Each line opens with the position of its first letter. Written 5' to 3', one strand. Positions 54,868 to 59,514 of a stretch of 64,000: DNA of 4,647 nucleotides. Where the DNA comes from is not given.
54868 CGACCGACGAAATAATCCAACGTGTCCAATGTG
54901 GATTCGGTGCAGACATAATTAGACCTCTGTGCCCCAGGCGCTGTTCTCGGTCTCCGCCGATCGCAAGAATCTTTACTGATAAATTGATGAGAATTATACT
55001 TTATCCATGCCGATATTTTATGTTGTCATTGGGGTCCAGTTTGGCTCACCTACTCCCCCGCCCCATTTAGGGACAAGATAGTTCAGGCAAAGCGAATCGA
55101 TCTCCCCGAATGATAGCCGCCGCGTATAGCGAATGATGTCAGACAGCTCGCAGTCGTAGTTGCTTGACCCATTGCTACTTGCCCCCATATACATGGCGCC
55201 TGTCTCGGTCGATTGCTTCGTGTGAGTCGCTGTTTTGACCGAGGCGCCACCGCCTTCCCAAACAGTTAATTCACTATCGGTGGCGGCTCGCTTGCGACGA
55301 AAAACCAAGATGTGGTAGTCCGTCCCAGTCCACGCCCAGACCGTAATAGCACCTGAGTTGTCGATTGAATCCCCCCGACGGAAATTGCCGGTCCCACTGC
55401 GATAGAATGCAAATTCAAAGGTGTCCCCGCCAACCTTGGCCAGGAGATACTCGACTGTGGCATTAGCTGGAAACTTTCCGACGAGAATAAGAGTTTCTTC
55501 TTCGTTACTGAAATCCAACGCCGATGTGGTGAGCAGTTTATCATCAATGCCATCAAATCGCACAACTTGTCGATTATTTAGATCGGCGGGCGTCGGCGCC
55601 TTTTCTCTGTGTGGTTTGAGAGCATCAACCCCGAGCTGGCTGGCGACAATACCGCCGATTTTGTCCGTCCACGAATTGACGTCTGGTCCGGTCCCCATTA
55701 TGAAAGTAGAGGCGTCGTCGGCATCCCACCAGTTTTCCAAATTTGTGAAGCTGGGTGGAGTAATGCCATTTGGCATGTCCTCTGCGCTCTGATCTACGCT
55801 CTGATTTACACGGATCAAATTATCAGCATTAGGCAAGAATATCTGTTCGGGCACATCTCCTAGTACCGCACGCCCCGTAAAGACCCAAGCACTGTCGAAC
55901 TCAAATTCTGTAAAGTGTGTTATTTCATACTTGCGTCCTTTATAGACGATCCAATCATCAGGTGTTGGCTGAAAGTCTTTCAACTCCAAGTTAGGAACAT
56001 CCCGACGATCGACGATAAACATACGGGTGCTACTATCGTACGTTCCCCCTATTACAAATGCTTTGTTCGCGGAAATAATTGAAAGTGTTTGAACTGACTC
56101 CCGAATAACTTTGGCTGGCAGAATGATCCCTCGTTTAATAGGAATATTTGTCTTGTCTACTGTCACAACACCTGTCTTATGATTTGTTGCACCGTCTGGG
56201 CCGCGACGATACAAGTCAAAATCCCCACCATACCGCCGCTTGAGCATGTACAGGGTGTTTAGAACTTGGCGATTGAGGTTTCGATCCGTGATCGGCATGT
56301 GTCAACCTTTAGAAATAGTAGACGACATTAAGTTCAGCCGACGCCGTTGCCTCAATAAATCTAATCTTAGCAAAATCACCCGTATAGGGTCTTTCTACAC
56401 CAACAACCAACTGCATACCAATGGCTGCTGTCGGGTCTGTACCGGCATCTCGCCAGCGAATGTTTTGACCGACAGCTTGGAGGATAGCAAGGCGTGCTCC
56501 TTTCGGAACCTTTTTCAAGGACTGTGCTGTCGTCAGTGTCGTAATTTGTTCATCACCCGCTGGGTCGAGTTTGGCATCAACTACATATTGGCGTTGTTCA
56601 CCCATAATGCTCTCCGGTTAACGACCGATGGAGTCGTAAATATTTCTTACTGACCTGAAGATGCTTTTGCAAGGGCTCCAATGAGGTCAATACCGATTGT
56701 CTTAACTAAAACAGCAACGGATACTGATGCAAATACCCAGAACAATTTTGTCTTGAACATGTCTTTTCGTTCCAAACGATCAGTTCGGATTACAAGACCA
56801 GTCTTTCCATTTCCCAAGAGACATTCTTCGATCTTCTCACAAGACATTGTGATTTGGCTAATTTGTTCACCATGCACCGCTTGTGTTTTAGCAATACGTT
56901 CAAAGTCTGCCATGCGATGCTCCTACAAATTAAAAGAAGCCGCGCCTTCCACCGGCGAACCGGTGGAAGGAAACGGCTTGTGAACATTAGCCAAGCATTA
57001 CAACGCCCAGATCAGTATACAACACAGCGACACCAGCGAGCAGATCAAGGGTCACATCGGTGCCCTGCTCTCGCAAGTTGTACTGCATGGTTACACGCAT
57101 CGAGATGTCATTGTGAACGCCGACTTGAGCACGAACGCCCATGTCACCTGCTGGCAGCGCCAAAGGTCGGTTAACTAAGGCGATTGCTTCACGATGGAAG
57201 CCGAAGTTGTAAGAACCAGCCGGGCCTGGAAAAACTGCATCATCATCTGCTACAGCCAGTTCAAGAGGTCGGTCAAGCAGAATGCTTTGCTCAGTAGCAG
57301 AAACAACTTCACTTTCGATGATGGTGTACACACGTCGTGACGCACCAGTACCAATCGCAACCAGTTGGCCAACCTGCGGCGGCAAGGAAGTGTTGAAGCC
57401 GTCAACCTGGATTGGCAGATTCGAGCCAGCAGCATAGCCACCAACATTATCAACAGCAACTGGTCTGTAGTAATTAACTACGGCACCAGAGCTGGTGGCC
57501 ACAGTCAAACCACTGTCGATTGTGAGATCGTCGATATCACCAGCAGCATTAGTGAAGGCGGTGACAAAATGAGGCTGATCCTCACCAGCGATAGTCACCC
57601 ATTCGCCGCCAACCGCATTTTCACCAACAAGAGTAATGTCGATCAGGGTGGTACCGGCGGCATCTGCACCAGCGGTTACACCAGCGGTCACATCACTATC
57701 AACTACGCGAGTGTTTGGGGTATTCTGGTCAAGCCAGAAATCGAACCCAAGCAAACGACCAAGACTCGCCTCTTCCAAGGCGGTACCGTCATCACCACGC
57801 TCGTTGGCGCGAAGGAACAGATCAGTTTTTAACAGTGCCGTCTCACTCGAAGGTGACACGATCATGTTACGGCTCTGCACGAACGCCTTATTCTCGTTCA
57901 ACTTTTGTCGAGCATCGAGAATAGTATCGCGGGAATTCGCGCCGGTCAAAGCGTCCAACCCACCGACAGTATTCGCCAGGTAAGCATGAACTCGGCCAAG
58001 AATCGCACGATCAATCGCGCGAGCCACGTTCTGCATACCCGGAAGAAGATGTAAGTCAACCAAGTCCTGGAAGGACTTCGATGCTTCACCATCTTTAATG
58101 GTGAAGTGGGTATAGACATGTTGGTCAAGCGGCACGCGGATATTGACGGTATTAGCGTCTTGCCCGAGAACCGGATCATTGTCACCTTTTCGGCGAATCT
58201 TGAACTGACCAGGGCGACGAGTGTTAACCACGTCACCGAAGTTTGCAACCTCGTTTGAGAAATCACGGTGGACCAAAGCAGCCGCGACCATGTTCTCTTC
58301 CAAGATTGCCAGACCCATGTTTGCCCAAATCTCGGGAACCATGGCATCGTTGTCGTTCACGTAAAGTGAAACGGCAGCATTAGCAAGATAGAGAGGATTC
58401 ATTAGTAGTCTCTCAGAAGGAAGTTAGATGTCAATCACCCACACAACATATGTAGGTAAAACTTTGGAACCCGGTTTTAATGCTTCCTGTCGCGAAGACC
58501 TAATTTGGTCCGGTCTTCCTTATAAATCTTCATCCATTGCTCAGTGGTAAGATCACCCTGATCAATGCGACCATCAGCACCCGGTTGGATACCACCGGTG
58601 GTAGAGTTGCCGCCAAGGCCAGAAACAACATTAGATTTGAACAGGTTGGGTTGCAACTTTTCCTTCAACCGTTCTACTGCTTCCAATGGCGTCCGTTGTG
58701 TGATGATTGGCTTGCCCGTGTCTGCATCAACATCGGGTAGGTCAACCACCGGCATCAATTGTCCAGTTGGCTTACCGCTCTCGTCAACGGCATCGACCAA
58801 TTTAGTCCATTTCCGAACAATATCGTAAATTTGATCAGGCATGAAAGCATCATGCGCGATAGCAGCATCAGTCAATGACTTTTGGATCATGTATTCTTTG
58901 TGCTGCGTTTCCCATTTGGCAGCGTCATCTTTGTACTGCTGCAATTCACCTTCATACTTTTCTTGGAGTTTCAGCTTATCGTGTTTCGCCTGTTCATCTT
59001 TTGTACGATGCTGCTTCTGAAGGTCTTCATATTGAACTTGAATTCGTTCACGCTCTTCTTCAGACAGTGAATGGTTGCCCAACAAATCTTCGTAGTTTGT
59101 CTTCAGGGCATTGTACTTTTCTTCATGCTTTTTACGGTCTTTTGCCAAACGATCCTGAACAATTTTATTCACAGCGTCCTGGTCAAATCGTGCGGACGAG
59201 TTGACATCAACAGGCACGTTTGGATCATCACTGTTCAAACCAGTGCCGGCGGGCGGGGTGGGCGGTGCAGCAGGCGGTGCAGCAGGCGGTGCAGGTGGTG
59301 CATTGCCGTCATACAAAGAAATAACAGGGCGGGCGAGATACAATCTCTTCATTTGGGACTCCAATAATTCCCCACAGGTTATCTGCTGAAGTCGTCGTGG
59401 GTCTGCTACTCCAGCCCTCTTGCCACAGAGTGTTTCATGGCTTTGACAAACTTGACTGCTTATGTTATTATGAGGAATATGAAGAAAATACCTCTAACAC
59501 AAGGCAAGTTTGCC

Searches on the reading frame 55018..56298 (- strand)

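Call 14: search_protein_families(library=phrogs, proteins=[window:55018-56298:-], max_evalue=0.001)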
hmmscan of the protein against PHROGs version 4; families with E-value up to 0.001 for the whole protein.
window:55018-56298:- (426 aa): 1 family
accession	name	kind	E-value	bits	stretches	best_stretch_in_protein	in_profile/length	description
phrog_10356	-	head and packaging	4.5e-08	32.7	1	163-413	366-623/852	virion structural protein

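Call 15: search_protein_families(library=pfam, proteins=[window:55018-56298:-], max_evalue=0.001)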
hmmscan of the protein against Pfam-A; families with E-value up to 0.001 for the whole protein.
window:55018-56298:- (426 aa): 0 families

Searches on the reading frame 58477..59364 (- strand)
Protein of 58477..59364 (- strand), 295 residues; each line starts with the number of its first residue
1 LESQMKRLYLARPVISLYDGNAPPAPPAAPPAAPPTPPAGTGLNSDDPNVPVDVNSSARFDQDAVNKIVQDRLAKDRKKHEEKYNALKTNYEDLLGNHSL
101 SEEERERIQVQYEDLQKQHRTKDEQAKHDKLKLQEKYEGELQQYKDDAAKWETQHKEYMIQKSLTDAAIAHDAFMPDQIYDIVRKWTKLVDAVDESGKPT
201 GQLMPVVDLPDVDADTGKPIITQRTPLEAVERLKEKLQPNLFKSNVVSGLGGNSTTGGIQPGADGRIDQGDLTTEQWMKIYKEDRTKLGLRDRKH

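Call 29: search_protein_families(library=phrogs, proteins=[window:58477-59364:-], max_evalue=0.001)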
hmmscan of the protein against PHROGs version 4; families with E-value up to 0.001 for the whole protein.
window:58477-59364:- (295 aa): 2 families
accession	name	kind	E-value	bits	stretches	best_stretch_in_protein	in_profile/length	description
phrog_206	-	head and packaging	1.7e-15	58.5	1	66-286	26-254/263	head scaffolding protein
phrog_77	-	DNA, RNA and nucleotide metabolism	0.00017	21.3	1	73-182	468-573/967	SbcC-like subunit of palindrome specific endonuclease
